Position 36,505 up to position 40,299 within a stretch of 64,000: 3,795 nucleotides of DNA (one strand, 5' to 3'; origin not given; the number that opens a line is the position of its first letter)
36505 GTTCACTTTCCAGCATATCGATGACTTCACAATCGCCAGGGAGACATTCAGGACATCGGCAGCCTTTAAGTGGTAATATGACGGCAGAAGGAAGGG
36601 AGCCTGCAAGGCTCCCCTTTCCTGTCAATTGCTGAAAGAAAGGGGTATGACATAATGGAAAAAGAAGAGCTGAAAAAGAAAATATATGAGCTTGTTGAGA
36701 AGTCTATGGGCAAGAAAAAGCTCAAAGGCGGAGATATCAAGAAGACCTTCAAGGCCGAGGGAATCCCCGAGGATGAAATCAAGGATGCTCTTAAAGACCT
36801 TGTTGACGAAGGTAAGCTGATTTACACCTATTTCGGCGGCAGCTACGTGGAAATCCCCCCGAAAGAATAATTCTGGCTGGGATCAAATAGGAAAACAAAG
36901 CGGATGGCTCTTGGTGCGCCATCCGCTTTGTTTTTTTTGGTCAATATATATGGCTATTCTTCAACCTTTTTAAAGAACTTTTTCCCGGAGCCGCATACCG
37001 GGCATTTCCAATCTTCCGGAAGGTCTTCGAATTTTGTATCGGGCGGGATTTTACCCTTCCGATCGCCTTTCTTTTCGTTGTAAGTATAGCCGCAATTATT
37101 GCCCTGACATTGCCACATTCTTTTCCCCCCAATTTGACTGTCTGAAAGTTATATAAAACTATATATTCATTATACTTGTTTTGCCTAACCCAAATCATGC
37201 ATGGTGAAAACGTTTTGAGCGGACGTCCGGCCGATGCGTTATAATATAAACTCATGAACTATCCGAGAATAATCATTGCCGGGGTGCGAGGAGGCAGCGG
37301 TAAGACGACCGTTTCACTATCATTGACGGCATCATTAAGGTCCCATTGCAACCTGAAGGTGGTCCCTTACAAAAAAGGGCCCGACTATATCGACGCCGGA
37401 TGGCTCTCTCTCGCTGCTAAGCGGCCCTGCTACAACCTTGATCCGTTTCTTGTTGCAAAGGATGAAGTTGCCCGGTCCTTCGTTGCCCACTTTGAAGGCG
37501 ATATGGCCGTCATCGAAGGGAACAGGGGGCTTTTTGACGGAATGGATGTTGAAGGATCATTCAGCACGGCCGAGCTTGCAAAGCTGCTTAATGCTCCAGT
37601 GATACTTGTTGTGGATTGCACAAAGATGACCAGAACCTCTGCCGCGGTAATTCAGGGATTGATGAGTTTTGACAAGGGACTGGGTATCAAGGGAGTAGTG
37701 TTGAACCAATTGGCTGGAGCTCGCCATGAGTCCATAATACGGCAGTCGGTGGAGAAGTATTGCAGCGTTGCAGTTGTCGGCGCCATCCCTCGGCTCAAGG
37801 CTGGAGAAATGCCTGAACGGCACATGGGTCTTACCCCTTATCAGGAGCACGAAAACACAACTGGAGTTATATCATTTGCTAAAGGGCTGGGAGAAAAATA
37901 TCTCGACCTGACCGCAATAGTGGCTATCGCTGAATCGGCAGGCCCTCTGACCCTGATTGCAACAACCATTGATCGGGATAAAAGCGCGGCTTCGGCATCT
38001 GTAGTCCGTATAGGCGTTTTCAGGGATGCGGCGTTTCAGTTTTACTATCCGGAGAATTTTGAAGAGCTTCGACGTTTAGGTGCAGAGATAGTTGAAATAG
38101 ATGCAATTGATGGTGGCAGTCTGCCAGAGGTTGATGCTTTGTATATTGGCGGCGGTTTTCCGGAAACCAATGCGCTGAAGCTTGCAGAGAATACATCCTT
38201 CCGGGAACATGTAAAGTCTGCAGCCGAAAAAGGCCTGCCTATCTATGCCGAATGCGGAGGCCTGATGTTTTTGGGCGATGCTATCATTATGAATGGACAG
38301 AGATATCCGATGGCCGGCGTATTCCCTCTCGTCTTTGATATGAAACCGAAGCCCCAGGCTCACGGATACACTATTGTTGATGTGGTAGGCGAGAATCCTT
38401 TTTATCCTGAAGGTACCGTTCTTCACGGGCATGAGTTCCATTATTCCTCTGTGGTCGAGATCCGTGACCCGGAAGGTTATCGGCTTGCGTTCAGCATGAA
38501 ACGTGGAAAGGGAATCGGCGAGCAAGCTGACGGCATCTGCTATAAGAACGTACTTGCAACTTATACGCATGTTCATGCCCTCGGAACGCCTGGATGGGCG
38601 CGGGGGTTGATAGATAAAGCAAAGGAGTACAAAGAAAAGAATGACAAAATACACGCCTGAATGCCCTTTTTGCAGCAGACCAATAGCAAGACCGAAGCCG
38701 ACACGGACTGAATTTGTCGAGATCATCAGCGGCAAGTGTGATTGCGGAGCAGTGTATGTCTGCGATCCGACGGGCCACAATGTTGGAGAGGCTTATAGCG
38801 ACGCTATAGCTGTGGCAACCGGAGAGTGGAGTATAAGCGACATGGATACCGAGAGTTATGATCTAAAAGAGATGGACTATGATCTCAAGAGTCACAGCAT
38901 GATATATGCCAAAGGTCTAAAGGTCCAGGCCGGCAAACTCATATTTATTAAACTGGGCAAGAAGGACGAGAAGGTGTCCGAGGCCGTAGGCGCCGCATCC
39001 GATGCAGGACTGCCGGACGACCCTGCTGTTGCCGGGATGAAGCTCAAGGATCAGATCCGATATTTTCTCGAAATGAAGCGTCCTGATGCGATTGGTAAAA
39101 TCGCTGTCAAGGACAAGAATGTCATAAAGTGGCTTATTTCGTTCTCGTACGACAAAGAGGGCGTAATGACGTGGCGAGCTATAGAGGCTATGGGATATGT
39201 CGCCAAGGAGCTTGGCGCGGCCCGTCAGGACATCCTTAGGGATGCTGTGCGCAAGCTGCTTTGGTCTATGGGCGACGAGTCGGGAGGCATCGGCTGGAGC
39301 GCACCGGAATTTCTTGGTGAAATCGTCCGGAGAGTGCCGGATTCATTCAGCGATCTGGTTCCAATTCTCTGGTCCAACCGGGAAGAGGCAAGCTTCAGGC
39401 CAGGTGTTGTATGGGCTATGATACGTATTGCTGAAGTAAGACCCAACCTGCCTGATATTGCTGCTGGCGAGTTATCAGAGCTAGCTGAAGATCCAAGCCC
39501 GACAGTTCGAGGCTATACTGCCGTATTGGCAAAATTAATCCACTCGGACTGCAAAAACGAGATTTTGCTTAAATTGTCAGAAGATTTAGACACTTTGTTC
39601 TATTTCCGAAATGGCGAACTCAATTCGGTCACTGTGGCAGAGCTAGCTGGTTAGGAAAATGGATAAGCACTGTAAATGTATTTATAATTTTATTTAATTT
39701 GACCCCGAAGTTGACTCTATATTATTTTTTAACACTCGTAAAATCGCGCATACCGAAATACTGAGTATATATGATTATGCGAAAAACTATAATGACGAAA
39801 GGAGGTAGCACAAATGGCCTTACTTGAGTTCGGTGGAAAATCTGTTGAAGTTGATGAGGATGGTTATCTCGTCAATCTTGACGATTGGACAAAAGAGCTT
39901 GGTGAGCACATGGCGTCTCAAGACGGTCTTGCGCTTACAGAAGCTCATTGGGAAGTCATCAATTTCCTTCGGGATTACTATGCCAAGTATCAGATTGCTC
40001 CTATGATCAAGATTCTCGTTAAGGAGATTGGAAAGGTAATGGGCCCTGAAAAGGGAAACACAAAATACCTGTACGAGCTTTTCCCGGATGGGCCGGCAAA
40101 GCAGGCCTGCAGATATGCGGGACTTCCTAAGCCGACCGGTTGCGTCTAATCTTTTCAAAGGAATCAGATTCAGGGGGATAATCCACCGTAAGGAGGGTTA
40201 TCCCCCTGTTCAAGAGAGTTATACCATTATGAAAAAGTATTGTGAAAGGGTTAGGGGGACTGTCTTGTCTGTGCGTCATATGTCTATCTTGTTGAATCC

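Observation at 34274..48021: dsr locus combining reductive-type markers (dsrD, dsrT-position gene) with oxidative-type dsrEFH-like genes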

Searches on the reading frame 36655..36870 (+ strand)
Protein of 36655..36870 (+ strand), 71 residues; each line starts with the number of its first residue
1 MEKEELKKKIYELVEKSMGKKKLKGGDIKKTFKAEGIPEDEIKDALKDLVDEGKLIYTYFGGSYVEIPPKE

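Call 3: search_protein_families(library=pfam, proteins=[window:36655-36870:+], max_evalue=0.01)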
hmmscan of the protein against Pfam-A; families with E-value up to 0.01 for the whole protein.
window:36655-36870:+ (71 aa): 2 families
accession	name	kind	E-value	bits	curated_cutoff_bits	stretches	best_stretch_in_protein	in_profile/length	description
PF08679.17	DsrD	-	0.00073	20.2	24.2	1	6-57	1-51/65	Dissimilatory sulfite reductase D (DsrD)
PF03962.21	Mnd1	-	0.0079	16.9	23.5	0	28-54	17-44/60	Mnd1 HTH domain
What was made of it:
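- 36655..36870 (+): Divergent dsrD (probable). Pfam DsrD 20.2 bits, below the 24.2 cutoff (call 3).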

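Call 5: search_protein_families(library=ncbifam, proteins=[window:36655-36870:+], max_evalue=0.01)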
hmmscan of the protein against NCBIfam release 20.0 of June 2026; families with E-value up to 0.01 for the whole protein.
window:36655-36870:+ (71 aa): 0 families

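Call 63: search_solved_structures(query=A3, max_evalue=1, show_alignments=2)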
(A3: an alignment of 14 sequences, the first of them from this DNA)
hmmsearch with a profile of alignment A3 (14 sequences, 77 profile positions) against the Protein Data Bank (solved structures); distinct sequences matched with E-value up to 1: 4.
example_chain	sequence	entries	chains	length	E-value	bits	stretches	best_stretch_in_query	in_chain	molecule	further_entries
7bqq_A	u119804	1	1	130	0.028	18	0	4-51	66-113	Gogy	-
4egy_A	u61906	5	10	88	0.092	16.4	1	31-66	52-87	Arabinose metabolism transcriptional repressor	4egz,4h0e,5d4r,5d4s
1ucr_A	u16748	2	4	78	0.25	15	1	4-63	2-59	Protein dsvD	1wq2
9jzy_A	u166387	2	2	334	0.86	13.3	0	34-58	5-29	Phosphoribosylformylglycinamidine cyclo-ligase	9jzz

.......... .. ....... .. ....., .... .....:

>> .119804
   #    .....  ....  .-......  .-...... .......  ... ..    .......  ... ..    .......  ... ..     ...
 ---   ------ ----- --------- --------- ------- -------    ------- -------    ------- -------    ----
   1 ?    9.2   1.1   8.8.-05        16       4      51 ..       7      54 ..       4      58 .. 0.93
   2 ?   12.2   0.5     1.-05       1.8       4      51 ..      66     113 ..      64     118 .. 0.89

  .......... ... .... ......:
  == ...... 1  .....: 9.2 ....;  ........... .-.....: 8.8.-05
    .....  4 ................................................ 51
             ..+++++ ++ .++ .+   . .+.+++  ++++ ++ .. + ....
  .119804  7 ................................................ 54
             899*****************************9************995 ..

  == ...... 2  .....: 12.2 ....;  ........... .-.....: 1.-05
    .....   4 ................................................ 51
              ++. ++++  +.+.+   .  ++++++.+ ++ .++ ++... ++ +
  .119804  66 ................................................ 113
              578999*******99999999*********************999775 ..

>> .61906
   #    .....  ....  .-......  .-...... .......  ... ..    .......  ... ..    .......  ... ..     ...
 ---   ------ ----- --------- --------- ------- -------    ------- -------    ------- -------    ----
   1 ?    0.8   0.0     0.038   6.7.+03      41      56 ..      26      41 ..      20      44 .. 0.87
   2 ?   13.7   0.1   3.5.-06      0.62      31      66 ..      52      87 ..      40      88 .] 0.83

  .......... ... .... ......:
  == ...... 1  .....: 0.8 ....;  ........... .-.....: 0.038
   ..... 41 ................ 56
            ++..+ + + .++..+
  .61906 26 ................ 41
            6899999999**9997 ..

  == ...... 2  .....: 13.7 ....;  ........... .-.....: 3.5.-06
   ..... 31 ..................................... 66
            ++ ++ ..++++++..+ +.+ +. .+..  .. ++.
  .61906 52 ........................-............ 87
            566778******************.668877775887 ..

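Call 64: search_protein_families(library=pfam, alignment_id=A3, max_evalue=0.01)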
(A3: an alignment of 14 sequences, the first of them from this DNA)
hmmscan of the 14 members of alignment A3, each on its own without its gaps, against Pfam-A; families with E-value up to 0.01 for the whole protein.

A. member 1, seq(71 aa): 2 families
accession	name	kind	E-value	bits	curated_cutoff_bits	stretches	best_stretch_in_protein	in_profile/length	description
PF08679.17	DsrD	-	0.00073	20.2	24.2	1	6-57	1-51/65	Dissimilatory sulfite reductase D (DsrD)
PF03962.21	Mnd1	-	0.0079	16.9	23.5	0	28-54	17-44/60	Mnd1 HTH domain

B. families by the number of members that match (of 14 scanned): 9 families
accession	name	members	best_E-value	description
PF08679.17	DsrD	9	6.6e-06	Dissimilatory sulfite reductase D (DsrD)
PF21128.4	MCM4_WHD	5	0.00046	MCM4, winged helix domain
PF03962.21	Mnd1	3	6.5e-05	Mnd1 HTH domain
PF07106.19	TBPIP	2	0.00084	TBPIP/Hop2 winged helix domain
PF11065.13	DUF2866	1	0.0017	Protein of unknown function (DUF2866)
PF11148.14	DUF2922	1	0.0041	Protein of unknown function (DUF2922)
PF21100.3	MCM_C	1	0.0046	MCM protein C-terminal winged helix-turn-helix domain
PF08784.17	RPA_C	1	0.0056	Replication protein A C terminal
PF18192.6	DNTTIP1_dimer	1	0.0071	DNTTIP1 dimerisation domain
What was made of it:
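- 36655..36870 (+): 9 of 14 orthologues hit Pfam DsrD, best E 6.6e-6 (call 64).
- On Reductive bacterial-type DsrAB: 9 of 14 orthologues match at up to 6.6e-6 (call 64).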

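Call 65: find_homologous_proteins(query=window:36655-36870:+, max_evalue=0.001)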
Query window:36655-36870:+ (71 aa): 199 proteins with E <= 0.001 among 201 candidates; the best 120 are listed.
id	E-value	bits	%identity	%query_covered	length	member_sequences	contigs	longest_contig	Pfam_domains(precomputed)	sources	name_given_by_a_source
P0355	9.2e-35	135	97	99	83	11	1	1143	-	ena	-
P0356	4.3e-33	130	94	100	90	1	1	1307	-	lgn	-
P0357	2.5e-32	128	90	100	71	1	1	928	-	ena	-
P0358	8.0e-32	126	91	99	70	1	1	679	-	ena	-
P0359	1.2e-31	126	87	100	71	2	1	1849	-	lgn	-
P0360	1.1e-29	119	84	99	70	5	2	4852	-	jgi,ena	jgi:hypothetical protein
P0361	4.9e-29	117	81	99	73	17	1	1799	-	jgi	-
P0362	8.5e-29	117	85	99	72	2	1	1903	-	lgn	-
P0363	1.7e-28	116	81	99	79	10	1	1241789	-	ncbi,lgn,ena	-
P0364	3.7e-27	111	79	100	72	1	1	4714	-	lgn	-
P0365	7.4e-27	110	80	99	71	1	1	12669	PF03962.22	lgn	-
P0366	8.8e-27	110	78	100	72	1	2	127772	-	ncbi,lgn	ncbi:MAG: hypothetical protein AB1805_08755 [Nitrospirota bacterium]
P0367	8.9e-27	110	79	100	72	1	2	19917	-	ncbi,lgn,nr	ncbi:MAG: hypothetical protein IT388_08180 [Nitrospirales bacterium]|nr:hypothetical protein [Nitros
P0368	9.5e-27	110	78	100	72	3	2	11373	-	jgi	-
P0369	1.0e-26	110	79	100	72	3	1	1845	-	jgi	jgi:DNA-binding GntR family transcriptional regulator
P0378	1.8e-26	109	80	99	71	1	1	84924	-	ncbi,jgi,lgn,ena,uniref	ncbi:hypothetical protein [Dissulfurispira sp.]|uniref:hypothetical protein n=1 Tax=Dissulfurispira 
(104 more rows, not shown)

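Call 68: find_encoding_contigs(protein=P0378, flank=10000, max_places=2)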
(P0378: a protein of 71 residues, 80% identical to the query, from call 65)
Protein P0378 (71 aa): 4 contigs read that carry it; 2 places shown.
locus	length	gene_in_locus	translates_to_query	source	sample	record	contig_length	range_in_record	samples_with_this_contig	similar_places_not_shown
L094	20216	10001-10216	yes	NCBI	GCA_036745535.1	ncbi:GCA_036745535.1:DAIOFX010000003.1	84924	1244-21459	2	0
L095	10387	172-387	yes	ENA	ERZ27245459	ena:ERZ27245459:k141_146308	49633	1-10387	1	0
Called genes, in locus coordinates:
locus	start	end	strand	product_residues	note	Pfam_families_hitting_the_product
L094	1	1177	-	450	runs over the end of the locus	PF01565:FAD_binding_4, PF02913:FAD-oxidase_C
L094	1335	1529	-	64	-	PF01165:Ribosomal_S21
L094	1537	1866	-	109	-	PF00076:RRM_1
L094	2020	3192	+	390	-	PF12895:ANAPC3 (faint), PF25062:ARM_TT21_N (faint), PF07719:TPR_2 (faint), PF23914:TPR_CcmH_CycH (weak), PF00515:TPR_1 (weak), PF13424:TPR_12, PF00515:TPR_1 (weak), PF13432:TPR_16, +10 more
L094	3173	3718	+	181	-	-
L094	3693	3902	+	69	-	-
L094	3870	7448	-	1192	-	PF02463:SMC_N, PF13175:AAA_15, PF13304:AAA_21 (weak), PF13476:AAA_23, PF13555:AAA_29 (weak), PF24161:CCDC39 (weak), PF06470:SMC_hinge, PF24161:CCDC39, +2 more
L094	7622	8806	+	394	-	PF03460:NIR_SIR_ferr, PF01077:NIR_SIR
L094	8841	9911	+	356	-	PF03460:NIR_SIR_ferr, PF01077:NIR_SIR, PF12838:Fer4_7 (weak)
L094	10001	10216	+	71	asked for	-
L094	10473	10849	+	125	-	-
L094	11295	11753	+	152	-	PF09699:Paired_CXXCH_1 (faint)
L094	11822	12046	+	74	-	-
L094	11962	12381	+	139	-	-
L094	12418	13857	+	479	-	PF01656:CbiA, PF13500:AAA_26, PF07685:GATase_3, PF01174:SNO (weak)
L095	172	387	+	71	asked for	-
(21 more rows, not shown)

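Call 75: predict_structure(alignment_id=A4)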
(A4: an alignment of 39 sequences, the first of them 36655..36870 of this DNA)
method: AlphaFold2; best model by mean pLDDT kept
length: 71 residues; sequences in the alignment: 39
mean_pLDDT: 91.6   pTM: 0.77
mean pLDDT of the five models: 91.6, 90.9, 88.2, 84.4, 81.0
residues with pLDDT >= 90: 55; 70-90: 14; 50-70: 2; < 50: 0
segments of 3 or more residues with pLDDT < 50: none
pLDDT, mean of each block of 10 residues (from residue 1): 90 92 93 94 95 91 88 68
secondary structure, 60 per line:
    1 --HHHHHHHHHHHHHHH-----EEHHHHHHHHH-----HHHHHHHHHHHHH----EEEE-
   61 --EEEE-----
elements in order: H3-17 H25-33 H39-51 E56-59 E63-66

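Call 79: fold_search(model_id=the predicted structure, library=pdb)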
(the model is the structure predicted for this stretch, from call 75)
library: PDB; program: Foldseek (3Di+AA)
matches with E <= 10: 1358; with E <= 0.001: 0
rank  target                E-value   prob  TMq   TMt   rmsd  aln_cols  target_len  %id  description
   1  1qgp_MODEL_1_A        1.4e-02  1.00  0.74  0.70   2.5        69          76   20  NMR STRUCTURE OF THE Z-ALPHA DOMAIN OF ADAR1, 15 STRUCTURES (released 1999-10-19)
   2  9i0v_A                3.0e-02  0.98  0.56  0.21   4.1        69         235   25  Crystal structure of DasR in complex with a synthetic DasR-binding RNA aptamer (released 2026-01-28)
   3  1qbj_C                3.4e-02  1.00  0.73  0.77   2.8        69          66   20  CRYSTAL STRUCTURE OF THE ZALPHA Z-DNA COMPLEX (released 1999-07-02)
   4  5nhk_A                3.4e-02  1.00  0.70  0.41   2.9        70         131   20  Structure of Ferric uptake regulator from francisella tularensis with Iron (released 2018-05-16)
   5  4kmf_A                3.6e-02  1.00  0.65  0.73   3.1        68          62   12  Crystal structure of Zalpha domain from Carassius auratus PKZ in complex with Z-DNA (released 2013-07-03)
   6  9j8o_N                3.9e-02  1.00  0.70  0.65   3.3        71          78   21  Cryo-EM structure of BAF-Lamin A/C IgF-H1-nucleosome complex (released 2025-02-26)
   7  5nbc_B                3.9e-02  1.00  0.70  0.42   2.8        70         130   20  Structure of Prokaryotic Transcription Factors (released 2018-05-16)
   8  5nbc_A                3.9e-02  1.00  0.70  0.41   2.9        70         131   20  Structure of Prokaryotic Transcription Factors (released 2018-05-16)
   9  8b9d_4                4.4e-02  1.00  0.72  0.09   2.2        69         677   25  Human replisome bound by Pol Alpha (released 2023-08-09)
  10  5nhk_B                4.7e-02  1.00  0.71  0.41   2.8        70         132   20  Structure of Ferric uptake regulator from francisella tularensis with Iron (released 2018-05-16)
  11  1qbj_B                5.1e-02  1.00  0.70  0.77   2.6        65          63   22  CRYSTAL STRUCTURE OF THE ZALPHA Z-DNA COMPLEX (released 1999-07-02)
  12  1wq2_A                5.4e-02  1.00  0.67  0.73   2.8        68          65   22  Neutron Crystal Structure Of Dissimilatory Sulfite Reductase D (DsrD) (released 2005-09-19)
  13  5x13                  5.4e-02  1.00  0.70  0.30   2.7        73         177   27  Crystal structure of Bacillus subtilis PadR in complex with p-coumaric acid (released 2017-11-22)
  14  2mh2_MODEL_1_A        5.8e-02  1.00  0.69  0.75   2.4        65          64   17  Structural insights into the DNA recognition and protein interaction domains reveal fundamental homologous DNA (released 2014-04-16)
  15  7xvl_o                5.8e-02  0.98  0.63  0.58   3.5        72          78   17  Crystal Structure of Nucleosome-H1.0 Linker Histone Assembly (sticky-169an DNA fragment) (released 2023-05-24)
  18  1ucr_A                6.6e-02  1.00  0.68  0.66   2.6        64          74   23  Three-dimensional crystal structure of dissimilatory sulfite reductase D (DsrD) (released 2003-10-14)
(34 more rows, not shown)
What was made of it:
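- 36655..36870 (+): AF2 model (pLDDT 91.6) is a winged helix matching Z-alpha and DsrD 1wq2/1ucr with TM about 0.7, at weak E-values (calls 75, 79).
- On Reductive bacterial-type DsrAB: The winged-helix model matches DsrD 1wq2/1ucr with TM about 0.7, but many other winged helices match equally well (call 79).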

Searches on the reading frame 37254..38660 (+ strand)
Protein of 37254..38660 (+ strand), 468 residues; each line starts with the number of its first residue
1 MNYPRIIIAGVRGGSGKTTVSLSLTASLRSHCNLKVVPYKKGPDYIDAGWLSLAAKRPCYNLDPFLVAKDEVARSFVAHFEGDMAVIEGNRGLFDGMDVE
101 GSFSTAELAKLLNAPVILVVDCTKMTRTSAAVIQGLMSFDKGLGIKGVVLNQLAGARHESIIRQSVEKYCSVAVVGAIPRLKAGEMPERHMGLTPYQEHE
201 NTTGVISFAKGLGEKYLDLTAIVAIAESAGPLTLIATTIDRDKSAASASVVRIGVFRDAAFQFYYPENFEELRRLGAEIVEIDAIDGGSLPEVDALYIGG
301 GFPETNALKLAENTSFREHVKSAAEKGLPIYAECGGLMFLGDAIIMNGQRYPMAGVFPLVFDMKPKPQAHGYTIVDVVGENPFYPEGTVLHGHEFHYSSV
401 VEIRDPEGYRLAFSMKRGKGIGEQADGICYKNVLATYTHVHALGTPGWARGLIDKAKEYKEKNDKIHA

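Call 3: search_protein_families(library=pfam, proteins=[window:37254-38660:+], max_evalue=0.01)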
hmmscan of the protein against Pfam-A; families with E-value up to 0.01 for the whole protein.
window:37254-38660:+ (468 aa): 5 families
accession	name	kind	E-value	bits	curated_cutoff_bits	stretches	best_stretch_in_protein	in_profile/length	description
PF07685.20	GATase_3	-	2.6e-40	138.6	27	1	252-443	1-192/196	CobB/CobQ-like glutamine amidotransferase domain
PF01656.29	CbiA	-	5.4e-15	55.9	25.4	1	6-191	1-123/125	CobQ/CobB/MinD/ParA nucleotide binding domain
PF13500.12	AAA_26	-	1.9e-13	51.2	27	1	83-182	100-192/198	AAA domain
PF01965.30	DJ-1_PfpI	-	0.00021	21.6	26.6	1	292-351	61-118/165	DJ-1/PfpI family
PF01174.25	SNO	-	0.00063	20.1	27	1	267-346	10-87/188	SNO glutamine amidotransferase family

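Call 5: search_protein_families(library=ncbifam, proteins=[window:37254-38660:+], max_evalue=0.01)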
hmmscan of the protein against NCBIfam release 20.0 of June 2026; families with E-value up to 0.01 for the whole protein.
window:37254-38660:+ (468 aa): 14 families
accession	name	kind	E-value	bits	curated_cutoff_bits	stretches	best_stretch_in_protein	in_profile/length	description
NF002204.1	PRK01077.1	equivalog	6.6e-129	430.5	254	1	4-441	2-419/420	cobyrinic acid a,c-diamide synthase CobB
TIGR00379.1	cobB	subfamily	1.1e-126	423.4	261.4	1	5-457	1-448/449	cobyrinic/hydrogenobyrinic acid a,c-diamide synthase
NF033195.1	F430_CfbB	exception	1.1e-124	416.7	560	1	5-452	1-449/451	Ni-sirohydrochlorin a,c-diamide synthase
NF053748.1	bifunc_CobBC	exception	3.3e-97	326.7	950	1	4-463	2-450/797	bifunctional hydrogenobyrinic acid a,c-diamide synthase/histidinol phosphate aminotransferase CobBC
NF010471.0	PRK13896.1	equivalog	3.7e-75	253.6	693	1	6-442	4-421/433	cobyrinic acid a,c-diamide synthase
NF052463.1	L2IsogltmlsynGatDStaph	equivalog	4.2e-11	43.1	450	1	272-441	30-189/237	lipid II isoglutaminyl synthase subunit GatD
NF001989.1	PRK00784.1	equivalog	3.9e-10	39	273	1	267-460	259-441/480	cobyric acid synthase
NF004921.0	PRK06278.1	equivalog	1.2e-08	34.3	354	1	4-193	240-435/482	cobyrinic acid a,c-diamide synthase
TIGR00313.1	cobQ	equivalog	9e-08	31.4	309.9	1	82-187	123-229/477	cobyric acid synthase CobQ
TIGR03800.1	PLP_synth_Pdx2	equivalog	2.1e-07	31.1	105.55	1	260-351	6-94/184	pyridoxal 5'-phosphate synthase glutaminase subunit PdxT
NF045636.1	isoglutsynth_GatD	equivalog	0.00083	18.7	400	1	293-442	67-210/258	lipid II isoglutaminyl synthase subunit GatD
TIGR01382.1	PfpI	subfamily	0.0029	17.2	139.05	1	287-351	57-118/169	DJ-1/PfpI/YhbO family deglycase/protease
TIGR01969.1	minD_arch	subfamily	0.0043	16.3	201.75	0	6-29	3-26/251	cell division ATPase MinD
TIGR03371.1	cellulose_yhjQ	equivalog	0.0048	16.4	157.85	1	4-31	2-29/246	cellulose biosynthesis protein BcsQ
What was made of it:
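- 37254..38660 (+): dsrN, sirohaem amidase (CobB-like a,c-diamide synthase). Pfam CbiA plus GATase_3; NCBIfam CobB 430 bits (calls 3, 5).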

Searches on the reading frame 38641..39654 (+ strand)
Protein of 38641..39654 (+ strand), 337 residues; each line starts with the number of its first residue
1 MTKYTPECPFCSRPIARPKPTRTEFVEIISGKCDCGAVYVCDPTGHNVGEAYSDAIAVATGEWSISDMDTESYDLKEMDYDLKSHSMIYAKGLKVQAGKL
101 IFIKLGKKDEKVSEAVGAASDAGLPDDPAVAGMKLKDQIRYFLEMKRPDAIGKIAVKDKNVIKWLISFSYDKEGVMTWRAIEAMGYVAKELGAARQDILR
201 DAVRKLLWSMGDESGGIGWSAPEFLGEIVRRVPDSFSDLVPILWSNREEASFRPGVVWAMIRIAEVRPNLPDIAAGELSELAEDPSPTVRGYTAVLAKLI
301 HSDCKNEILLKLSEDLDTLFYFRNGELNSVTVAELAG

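Call 3: search_protein_families(library=pfam, proteins=[window:38641-39654:+], max_evalue=0.01)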
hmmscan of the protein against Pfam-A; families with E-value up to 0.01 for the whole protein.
window:38641-39654:+ (337 aa): 0 families

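Call 5: search_protein_families(library=ncbifam, proteins=[window:38641-39654:+], max_evalue=0.01)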
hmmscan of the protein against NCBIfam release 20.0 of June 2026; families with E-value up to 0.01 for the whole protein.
window:38641-39654:+ (337 aa): 1 family
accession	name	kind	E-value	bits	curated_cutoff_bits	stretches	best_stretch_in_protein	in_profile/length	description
NF045662.1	DVU0298_fam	equivalog_domain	5.5e-43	147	75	1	145-336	8-208/213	DVU0298 family protein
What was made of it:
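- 38641..39654 (+): DVU0298-family (HEAT-repeat) protein, conserved between dsrN and dsrC. NF045662 147 bits (call 5).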

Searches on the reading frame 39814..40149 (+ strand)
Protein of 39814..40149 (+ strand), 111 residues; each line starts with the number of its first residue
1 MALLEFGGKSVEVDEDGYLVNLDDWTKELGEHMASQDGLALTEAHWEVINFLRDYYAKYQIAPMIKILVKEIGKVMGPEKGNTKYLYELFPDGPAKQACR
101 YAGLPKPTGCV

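Call 3: search_protein_families(library=pfam, proteins=[window:39814-40149:+], max_evalue=0.01)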
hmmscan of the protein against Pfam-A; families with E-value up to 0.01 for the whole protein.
window:39814-40149:+ (111 aa): 1 family
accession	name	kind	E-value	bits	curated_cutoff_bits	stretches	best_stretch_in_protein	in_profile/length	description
PF04358.19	DsrC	-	5.8e-46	155.8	24.9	1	6-111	2-107/107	DsrC like protein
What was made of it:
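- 39814..40149 (+): dsrC, full length, with both redox-active C-terminal cysteines. Pfam DsrC 156 bits (call 3).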

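Call 5: search_protein_families(library=ncbifam, proteins=[window:39814-40149:+], max_evalue=0.01)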
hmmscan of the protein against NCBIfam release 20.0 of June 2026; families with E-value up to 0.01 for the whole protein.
window:39814-40149:+ (111 aa): 2 families
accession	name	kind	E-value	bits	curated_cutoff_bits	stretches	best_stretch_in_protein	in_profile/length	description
TIGR03342.1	dsrC_tusE_dsvC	subfamily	5.9e-48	161.7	53.5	1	5-111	2-108/108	TusE/DsrC/DsvC family sulfur relay protein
NF008562.0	PRK11508.1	equivalog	9.8e-36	122.2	191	1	4-111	2-109/109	sulfurtransferase TusE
